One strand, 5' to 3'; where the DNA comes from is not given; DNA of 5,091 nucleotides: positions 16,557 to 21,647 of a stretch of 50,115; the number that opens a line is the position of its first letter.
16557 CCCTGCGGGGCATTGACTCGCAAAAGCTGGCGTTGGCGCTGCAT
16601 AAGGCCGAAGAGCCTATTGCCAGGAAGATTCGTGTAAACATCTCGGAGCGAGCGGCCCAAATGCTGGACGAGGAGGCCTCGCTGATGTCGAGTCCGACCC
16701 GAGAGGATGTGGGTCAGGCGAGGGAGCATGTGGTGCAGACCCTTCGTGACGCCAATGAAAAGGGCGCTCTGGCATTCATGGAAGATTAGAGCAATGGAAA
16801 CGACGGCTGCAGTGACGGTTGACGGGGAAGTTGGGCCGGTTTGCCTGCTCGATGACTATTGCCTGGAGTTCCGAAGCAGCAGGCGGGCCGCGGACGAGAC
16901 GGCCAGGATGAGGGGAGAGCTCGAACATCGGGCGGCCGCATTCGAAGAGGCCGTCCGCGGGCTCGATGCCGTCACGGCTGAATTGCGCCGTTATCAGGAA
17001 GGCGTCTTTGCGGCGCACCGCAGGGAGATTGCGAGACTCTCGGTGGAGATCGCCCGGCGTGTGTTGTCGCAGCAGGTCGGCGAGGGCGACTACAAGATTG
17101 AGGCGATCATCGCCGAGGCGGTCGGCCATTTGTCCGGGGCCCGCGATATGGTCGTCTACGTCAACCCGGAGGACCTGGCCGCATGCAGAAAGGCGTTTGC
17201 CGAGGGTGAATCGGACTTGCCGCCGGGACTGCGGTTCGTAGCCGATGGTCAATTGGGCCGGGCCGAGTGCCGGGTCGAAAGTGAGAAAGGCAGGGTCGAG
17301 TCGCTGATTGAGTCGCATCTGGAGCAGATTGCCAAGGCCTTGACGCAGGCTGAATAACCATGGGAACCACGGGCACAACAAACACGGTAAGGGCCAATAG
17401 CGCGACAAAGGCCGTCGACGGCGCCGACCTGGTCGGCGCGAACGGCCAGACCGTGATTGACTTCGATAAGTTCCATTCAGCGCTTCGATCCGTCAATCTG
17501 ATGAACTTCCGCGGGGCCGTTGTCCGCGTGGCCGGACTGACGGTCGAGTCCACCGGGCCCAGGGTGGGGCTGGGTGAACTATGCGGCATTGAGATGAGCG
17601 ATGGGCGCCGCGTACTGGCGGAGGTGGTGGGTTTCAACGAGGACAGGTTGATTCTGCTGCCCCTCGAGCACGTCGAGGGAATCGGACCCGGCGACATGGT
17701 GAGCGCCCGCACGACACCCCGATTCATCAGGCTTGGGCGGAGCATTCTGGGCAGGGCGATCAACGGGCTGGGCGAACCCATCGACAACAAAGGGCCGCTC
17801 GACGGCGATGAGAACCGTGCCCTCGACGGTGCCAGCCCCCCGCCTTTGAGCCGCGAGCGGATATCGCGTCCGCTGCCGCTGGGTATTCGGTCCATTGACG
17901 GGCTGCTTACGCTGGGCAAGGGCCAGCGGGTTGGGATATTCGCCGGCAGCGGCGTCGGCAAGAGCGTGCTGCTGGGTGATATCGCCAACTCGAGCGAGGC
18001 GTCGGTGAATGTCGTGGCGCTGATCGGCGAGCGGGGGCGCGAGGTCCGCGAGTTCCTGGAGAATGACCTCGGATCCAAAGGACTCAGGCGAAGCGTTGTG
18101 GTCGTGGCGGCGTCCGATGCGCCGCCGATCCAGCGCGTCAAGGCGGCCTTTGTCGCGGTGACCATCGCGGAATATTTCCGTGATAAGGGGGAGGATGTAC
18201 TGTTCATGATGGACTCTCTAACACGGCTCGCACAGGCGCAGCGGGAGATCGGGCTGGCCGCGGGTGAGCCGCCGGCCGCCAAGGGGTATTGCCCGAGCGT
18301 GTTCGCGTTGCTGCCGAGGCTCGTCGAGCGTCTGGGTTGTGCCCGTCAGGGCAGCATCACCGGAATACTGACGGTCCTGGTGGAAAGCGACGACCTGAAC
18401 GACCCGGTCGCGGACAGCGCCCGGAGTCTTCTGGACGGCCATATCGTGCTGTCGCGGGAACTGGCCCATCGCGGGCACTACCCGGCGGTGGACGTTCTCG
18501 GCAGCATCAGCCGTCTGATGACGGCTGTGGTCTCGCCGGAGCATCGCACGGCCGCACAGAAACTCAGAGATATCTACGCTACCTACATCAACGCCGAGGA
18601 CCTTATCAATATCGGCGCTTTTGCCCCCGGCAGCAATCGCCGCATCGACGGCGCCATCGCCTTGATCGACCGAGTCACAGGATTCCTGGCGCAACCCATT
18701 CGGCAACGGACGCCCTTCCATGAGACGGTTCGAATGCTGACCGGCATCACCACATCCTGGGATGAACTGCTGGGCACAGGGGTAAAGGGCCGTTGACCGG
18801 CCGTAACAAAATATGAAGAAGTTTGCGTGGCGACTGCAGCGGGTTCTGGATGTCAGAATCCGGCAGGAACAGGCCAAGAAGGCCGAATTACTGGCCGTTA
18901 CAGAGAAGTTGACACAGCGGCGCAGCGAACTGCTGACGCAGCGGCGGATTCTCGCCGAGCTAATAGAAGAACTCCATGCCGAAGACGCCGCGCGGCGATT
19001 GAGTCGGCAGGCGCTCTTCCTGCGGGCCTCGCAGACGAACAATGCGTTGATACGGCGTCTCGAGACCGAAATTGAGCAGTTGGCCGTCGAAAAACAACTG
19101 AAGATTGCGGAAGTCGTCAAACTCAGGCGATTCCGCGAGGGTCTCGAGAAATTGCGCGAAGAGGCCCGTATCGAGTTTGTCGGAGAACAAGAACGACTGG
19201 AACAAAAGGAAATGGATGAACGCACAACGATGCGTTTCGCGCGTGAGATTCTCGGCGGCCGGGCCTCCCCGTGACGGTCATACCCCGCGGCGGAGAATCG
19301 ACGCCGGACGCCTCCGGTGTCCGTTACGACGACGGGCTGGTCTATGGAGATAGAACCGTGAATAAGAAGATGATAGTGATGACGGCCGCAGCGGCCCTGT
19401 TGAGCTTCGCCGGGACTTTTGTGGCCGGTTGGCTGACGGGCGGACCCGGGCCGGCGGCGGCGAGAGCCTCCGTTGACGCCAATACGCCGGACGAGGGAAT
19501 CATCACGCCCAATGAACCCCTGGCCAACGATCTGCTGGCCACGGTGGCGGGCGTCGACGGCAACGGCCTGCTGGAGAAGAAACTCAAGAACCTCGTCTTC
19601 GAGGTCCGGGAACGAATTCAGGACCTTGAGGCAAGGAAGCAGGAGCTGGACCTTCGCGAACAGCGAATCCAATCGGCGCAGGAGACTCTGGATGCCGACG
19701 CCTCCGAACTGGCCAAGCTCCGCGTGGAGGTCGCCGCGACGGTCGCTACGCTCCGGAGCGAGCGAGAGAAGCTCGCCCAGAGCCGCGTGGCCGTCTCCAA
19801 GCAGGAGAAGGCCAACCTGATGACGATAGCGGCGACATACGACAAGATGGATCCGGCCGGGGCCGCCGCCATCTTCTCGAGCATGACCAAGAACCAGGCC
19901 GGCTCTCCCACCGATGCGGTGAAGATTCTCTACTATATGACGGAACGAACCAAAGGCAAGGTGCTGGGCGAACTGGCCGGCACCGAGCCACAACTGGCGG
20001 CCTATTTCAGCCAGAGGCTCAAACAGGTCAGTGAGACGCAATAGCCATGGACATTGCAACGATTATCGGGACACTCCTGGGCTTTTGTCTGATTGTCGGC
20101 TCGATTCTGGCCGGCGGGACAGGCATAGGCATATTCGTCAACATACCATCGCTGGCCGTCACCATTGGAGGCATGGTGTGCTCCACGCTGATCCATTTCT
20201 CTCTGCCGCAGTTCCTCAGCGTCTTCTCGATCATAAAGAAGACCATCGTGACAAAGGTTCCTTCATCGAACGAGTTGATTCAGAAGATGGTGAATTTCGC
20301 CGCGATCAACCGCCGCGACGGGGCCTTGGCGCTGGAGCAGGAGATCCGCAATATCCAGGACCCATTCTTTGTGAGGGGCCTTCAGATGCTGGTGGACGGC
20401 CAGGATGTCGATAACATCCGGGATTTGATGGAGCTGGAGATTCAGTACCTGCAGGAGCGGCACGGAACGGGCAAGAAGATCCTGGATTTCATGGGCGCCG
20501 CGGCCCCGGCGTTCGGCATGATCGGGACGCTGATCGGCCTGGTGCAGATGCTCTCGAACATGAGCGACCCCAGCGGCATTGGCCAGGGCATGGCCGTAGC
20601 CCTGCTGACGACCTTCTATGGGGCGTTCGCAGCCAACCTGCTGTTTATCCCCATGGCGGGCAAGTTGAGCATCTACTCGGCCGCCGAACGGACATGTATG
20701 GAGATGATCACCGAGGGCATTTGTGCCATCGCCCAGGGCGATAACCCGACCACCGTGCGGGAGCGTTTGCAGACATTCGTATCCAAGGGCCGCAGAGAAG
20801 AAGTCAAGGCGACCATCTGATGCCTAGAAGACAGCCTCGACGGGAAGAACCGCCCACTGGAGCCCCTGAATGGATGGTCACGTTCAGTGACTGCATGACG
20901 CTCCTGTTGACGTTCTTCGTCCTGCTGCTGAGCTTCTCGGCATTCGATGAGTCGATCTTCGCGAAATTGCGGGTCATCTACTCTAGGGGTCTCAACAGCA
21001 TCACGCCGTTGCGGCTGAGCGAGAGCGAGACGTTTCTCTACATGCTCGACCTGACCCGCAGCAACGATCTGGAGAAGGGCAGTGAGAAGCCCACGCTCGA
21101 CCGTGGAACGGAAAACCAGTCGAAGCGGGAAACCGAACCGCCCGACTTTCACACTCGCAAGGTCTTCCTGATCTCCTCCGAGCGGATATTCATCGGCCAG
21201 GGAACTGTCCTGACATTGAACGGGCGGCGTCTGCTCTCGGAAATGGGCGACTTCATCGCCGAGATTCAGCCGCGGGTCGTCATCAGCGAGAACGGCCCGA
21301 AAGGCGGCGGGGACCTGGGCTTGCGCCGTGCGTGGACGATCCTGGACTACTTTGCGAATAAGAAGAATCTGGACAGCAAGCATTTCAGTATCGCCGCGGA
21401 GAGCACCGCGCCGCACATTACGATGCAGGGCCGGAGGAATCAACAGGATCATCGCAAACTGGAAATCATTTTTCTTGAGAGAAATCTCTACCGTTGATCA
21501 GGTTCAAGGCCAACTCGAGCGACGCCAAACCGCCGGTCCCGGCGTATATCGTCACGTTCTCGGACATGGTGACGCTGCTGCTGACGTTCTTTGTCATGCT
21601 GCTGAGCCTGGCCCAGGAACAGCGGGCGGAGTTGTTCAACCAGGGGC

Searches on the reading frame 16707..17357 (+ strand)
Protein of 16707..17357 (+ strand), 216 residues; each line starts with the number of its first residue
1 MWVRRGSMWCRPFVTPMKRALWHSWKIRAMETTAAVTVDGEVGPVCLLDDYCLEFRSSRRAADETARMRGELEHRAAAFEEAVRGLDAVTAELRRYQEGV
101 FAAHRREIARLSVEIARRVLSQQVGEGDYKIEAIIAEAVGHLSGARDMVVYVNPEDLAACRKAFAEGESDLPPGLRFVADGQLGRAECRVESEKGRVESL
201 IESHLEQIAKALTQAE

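Call 11: search_protein_families(library=pfam, proteins=[window:16707-17357:+], max_evalue=0.0001)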
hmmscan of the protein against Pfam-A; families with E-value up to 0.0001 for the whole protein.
window:16707-17357:+ (216 aa): 1 family
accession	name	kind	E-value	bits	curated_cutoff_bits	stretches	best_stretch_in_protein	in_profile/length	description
PF02108.21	FliH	-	1.2e-15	58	24.1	1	82-207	3-127/128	Flagellar assembly protein FliH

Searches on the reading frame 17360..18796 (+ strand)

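Call 10: search_protein_families(library=pfam, proteins=[window:17360-18796:+], max_evalue=0.0001)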
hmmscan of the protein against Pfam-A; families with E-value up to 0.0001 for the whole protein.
window:17360-18796:+ (478 aa): 3 families
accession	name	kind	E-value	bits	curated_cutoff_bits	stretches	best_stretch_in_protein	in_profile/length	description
PF00006.31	ATP-synt_ab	-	1.9e-87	292.8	29.5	1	175-384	1-213/213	ATP synthase alpha/beta family, nucleotide-binding domain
PF18269.6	T3SS_ATPase_C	-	6.8e-23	80.8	22.7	1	391-461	1-71/72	T3SS EscN ATPase C-terminal domain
PF02874.29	ATP-synt_ab_N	-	7.9e-07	29.9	20.9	1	54-115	1-66/69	ATP synthase alpha/beta family, beta-barrel domain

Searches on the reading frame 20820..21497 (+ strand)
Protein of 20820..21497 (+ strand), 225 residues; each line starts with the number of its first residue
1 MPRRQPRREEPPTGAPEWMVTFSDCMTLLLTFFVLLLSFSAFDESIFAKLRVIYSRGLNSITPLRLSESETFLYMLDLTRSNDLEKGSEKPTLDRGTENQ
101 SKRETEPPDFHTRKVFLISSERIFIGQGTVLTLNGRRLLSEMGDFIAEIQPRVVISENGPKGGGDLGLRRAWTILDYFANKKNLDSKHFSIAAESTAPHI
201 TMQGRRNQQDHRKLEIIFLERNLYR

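Call 11: search_protein_families(library=pfam, proteins=[window:20820-21497:+], max_evalue=0.0001)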
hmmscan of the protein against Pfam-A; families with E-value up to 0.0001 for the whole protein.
window:20820-21497:+ (225 aa): 1 family
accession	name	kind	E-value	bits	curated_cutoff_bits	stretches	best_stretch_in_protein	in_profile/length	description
PF13677.11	MotB_plug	-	1.3e-14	54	24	1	6-50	4-50/58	Membrane MotB of proton-channel complex MotA/MotB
